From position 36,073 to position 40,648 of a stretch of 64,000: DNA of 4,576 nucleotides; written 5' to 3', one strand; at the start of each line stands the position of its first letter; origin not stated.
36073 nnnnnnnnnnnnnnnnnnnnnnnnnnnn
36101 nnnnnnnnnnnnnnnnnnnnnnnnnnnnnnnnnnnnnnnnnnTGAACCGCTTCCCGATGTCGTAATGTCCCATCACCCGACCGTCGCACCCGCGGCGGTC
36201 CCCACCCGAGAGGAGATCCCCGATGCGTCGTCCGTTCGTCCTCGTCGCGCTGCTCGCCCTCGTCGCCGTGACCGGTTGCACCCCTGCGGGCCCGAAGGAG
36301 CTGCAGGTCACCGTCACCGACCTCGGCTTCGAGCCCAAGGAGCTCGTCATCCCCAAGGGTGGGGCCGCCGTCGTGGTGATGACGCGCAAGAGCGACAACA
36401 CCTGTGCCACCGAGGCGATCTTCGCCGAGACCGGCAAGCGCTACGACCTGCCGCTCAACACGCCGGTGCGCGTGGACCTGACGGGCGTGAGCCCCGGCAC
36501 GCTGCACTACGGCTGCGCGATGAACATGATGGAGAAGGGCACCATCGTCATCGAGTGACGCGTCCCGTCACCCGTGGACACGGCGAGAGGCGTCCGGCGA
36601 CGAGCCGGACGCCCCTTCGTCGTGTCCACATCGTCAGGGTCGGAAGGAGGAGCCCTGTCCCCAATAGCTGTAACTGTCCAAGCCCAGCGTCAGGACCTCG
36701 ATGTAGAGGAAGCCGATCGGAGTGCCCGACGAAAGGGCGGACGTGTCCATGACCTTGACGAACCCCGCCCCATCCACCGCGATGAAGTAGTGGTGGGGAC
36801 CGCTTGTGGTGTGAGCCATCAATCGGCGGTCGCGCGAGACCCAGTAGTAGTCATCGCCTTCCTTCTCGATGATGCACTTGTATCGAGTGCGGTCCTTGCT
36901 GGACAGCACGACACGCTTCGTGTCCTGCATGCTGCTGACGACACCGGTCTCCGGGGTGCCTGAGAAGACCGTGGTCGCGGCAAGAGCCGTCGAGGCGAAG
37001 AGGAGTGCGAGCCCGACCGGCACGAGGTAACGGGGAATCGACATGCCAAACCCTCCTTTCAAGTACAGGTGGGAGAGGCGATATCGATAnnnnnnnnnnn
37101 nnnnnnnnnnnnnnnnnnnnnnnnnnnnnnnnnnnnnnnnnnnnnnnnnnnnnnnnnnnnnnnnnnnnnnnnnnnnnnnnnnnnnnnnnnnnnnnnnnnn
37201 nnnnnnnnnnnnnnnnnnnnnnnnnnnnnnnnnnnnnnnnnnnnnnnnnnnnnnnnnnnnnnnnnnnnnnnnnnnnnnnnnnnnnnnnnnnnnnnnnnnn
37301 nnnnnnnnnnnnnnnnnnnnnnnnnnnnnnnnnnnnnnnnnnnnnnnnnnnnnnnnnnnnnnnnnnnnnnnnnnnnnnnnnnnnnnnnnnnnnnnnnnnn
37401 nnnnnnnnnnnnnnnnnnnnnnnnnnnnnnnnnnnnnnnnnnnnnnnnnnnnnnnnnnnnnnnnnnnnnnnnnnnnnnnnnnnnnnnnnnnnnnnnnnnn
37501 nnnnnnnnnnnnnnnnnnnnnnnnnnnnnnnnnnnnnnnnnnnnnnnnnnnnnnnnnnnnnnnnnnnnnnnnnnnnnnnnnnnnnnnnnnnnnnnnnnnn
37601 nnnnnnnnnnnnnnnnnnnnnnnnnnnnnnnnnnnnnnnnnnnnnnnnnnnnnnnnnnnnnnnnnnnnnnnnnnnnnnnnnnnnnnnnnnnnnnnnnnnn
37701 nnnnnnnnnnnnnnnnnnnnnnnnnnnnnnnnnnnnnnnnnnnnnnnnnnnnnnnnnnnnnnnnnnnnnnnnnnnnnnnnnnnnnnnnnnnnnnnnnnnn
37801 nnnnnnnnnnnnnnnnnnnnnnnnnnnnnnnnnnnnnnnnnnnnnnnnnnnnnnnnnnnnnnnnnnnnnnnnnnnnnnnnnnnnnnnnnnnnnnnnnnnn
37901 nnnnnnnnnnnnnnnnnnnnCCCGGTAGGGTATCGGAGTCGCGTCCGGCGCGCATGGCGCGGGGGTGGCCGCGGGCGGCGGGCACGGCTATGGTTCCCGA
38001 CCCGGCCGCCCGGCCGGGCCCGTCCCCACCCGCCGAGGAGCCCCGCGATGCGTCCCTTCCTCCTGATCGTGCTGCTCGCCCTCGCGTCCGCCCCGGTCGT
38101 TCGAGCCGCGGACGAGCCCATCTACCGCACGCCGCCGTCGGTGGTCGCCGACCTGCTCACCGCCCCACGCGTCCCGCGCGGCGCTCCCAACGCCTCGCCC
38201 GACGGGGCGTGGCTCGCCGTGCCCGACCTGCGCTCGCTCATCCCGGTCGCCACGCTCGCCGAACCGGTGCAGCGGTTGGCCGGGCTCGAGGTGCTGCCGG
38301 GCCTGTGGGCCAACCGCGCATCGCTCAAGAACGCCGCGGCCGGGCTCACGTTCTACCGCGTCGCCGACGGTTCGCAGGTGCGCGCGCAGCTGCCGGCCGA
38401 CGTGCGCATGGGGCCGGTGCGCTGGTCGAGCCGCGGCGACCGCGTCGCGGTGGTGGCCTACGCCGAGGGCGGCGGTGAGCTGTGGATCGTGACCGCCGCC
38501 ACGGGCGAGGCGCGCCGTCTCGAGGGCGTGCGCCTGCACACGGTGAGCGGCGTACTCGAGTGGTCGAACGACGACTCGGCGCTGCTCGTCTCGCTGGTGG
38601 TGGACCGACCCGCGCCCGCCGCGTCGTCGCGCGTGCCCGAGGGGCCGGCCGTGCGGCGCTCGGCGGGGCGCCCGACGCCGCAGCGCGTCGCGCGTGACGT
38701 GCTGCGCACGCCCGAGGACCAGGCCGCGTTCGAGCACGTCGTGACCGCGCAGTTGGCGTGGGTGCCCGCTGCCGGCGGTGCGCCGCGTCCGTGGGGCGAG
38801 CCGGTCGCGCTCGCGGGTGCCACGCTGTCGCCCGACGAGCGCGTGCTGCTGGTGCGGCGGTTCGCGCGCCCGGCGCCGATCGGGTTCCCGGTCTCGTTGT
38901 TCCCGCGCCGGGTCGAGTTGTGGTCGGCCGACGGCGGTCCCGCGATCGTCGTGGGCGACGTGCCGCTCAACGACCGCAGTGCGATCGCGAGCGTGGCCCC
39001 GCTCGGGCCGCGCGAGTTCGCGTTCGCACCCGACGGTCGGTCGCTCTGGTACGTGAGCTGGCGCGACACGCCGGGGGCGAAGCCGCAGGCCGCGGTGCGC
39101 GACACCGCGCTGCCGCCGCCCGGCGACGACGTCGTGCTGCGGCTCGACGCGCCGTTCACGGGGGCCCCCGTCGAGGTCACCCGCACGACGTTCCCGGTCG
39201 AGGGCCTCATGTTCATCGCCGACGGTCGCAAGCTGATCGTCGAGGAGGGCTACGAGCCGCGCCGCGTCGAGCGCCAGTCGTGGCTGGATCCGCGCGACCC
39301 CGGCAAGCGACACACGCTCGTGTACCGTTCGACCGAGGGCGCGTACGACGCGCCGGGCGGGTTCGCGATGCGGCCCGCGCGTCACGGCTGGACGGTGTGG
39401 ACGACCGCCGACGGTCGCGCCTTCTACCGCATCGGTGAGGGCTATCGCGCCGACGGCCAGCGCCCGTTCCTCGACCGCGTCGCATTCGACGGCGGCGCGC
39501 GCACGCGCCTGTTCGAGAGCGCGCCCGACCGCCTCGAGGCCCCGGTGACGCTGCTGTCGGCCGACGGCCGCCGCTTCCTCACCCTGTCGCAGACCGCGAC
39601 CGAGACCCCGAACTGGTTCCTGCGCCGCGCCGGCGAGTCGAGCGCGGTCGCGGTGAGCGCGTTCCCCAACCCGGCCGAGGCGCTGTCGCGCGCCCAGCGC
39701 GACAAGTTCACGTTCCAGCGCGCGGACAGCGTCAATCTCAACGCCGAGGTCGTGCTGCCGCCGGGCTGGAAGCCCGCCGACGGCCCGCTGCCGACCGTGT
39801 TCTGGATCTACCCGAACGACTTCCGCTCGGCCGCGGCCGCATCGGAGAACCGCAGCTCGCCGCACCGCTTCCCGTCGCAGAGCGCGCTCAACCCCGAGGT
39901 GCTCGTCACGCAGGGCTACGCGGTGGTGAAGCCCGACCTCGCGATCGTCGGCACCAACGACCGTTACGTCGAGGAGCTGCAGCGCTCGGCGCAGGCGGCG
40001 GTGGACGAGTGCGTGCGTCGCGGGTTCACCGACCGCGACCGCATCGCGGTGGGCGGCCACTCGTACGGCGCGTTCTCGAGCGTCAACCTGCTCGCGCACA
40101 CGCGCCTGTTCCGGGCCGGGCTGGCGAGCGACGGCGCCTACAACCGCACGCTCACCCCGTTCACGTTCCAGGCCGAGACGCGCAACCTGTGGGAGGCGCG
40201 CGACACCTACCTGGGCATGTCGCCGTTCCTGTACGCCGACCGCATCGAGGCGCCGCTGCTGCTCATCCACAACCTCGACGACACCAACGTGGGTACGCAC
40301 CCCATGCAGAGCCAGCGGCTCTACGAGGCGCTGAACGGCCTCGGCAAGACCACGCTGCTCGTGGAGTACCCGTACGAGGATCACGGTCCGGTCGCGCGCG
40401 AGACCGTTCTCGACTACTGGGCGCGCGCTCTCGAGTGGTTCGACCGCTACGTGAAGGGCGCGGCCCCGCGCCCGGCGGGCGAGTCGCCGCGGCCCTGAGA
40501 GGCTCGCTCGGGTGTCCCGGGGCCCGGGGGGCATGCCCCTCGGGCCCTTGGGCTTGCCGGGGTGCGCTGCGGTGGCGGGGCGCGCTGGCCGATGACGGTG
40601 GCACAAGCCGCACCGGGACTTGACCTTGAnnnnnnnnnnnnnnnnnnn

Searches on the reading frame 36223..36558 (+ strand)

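Call 14: search_protein_families(library=pfam, proteins=[window:36223-36558:+], max_evalue=0.00001)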
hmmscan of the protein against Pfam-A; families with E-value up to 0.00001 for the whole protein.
window:36223-36558:+ (111 aa): 1 family
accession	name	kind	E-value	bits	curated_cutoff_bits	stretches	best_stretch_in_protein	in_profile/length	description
PF13473.12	Cupredoxin_1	-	3.1e-12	46.9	27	1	9-110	4-104/104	Cupredoxin-like domain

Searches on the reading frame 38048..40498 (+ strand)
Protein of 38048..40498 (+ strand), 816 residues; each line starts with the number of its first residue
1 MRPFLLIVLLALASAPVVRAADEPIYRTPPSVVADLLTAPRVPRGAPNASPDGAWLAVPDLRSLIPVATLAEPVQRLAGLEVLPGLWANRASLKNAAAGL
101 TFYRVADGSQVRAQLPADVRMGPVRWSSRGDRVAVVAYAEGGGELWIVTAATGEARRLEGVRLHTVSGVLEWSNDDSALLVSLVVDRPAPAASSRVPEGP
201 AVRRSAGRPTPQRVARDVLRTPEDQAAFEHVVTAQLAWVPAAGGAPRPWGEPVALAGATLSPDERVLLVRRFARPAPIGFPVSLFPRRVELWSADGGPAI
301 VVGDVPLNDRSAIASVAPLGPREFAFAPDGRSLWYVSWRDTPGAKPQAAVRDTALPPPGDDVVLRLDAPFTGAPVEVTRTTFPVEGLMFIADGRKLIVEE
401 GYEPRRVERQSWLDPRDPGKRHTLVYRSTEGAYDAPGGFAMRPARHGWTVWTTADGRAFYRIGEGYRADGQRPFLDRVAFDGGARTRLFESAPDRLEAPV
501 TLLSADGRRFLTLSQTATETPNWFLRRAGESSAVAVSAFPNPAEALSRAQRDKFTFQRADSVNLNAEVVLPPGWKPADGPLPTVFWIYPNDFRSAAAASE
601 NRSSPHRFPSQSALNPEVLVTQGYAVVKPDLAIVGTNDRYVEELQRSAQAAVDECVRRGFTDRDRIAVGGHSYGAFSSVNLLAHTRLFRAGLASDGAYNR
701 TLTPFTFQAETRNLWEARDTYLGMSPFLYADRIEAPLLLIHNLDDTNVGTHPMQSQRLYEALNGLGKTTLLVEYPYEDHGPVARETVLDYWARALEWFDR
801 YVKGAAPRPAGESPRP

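Call 14: search_protein_families(library=pfam, proteins=[window:38048-40498:+], max_evalue=0.00001)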
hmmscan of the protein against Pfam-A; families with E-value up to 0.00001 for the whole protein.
window:38048-40498:+ (816 aa): 2 families
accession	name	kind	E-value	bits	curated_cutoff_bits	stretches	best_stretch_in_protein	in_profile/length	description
PF00326.27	Peptidase_S9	-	7.7e-22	78.3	22.6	1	648-803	48-211/213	Prolyl oligopeptidase family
PF02129.25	Peptidase_S15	-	5.3e-06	26.8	23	0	560-683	1-114/262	X-Pro dipeptidyl-peptidase (S15 family)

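Call 34: search_protein_families(library=ncbifam, proteins=[window:38048-40498:+], max_evalue=0.00001)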
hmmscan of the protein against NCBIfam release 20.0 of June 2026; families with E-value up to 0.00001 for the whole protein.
window:38048-40498:+ (816 aa): 2 families
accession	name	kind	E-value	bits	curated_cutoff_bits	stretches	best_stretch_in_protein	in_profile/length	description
NF033523.0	lasso_peptidase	equivalog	4.3e-16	58.8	400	1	642-801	472-636/638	Atxe2 family lasso peptide isopeptidase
NF053518.1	DipepPtdsDpp5Prph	equivalog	4.3e-11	42.1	900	1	640-803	482-655/655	dipeptidyl-peptidase Dpp5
